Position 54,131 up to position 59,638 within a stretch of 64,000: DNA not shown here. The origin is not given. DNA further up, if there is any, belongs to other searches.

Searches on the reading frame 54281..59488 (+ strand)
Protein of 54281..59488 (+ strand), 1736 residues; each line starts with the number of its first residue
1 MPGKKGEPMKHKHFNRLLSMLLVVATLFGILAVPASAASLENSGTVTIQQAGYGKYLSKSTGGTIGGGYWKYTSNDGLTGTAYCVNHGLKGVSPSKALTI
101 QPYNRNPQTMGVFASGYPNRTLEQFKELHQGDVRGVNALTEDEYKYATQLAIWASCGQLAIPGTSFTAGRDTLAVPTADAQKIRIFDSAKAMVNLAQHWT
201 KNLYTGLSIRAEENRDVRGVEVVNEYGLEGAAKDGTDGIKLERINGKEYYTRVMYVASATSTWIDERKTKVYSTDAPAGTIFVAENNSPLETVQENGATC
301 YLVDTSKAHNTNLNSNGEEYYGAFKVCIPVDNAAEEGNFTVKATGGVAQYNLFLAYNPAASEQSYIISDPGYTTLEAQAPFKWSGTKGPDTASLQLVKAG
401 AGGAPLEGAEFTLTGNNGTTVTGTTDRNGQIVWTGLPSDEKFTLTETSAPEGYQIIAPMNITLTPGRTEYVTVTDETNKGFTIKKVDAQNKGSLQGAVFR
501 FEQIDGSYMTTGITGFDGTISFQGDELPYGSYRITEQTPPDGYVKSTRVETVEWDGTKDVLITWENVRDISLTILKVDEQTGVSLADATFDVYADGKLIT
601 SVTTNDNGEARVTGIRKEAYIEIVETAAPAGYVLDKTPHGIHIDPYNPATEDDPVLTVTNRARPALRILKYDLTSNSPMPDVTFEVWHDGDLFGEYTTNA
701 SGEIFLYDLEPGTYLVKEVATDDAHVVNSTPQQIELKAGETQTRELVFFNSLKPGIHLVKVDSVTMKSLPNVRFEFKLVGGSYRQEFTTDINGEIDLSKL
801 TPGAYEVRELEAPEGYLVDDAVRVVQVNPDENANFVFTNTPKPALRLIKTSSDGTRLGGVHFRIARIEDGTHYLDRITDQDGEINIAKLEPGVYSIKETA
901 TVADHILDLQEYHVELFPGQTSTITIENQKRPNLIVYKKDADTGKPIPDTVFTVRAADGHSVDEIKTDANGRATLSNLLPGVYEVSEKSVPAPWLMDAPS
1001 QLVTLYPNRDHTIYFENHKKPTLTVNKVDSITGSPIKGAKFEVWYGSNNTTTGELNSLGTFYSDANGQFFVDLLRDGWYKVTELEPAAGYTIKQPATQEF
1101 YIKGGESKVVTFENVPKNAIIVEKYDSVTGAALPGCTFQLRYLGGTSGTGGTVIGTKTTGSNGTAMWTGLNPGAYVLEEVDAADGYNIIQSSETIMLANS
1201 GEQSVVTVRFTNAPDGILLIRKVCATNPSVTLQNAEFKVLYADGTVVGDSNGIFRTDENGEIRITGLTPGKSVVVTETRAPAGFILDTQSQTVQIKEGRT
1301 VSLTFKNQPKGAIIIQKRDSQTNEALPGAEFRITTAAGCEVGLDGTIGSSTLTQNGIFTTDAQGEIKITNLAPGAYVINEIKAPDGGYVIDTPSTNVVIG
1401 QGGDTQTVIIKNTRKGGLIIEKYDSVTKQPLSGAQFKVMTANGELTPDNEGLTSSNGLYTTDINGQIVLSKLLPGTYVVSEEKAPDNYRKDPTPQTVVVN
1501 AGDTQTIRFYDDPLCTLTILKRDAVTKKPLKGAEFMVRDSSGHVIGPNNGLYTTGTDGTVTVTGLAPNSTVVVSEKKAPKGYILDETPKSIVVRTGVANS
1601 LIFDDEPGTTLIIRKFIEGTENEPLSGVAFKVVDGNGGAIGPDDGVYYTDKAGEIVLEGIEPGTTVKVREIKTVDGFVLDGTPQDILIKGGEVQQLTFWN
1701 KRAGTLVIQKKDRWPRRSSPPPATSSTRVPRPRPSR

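Call 19: search_protein_families(library=pfam, proteins=[window:54281-59488:+], max_evalue=0.001)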
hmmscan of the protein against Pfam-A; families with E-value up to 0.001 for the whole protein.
window:54281-59488:+ (1736 aa): 9 families
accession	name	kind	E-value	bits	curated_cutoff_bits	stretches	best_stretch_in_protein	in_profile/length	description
PF17802.7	SpaA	-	1.2e-213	692.4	23.1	14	1417-1511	2-89/91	Prealbumin-like fold domain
PF17210.9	SdrD_B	-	1.9e-26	92.9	29.7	0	941-992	19-68/112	SdrD B-like domain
PF13620.12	CarboxypepD_reg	-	4.3e-23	81.9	32.3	2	940-985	8-52/82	Carboxypeptidase regulatory-like domain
PF24547.1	DUF7601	-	7e-13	49.6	27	0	1246-1308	50-115/116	Domain of unknown function (DUF7601)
PF11974.14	bMG3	-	1.1e-09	38.6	34.9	0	929-978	10-59/103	Bacterial alpha-2-macroglobulin MG3 domain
PF08341.16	TED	-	1.4e-08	35.6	22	1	81-158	1-72/102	Thioester domain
PF10670.15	DUF4198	-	6.1e-06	26.9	34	0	1032-1081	156-203/209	Domain of unknown function (DUF4198)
PF24025.1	Ig_DR_A0283-like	-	0.00029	21.6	27.1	0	850-896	14-60/102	DR_A0283-like, Ig-like domain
PF07495.19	Y_Y_Y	-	0.00081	19.7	26.6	0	1360-1379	24-43/65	Y_Y_Y domain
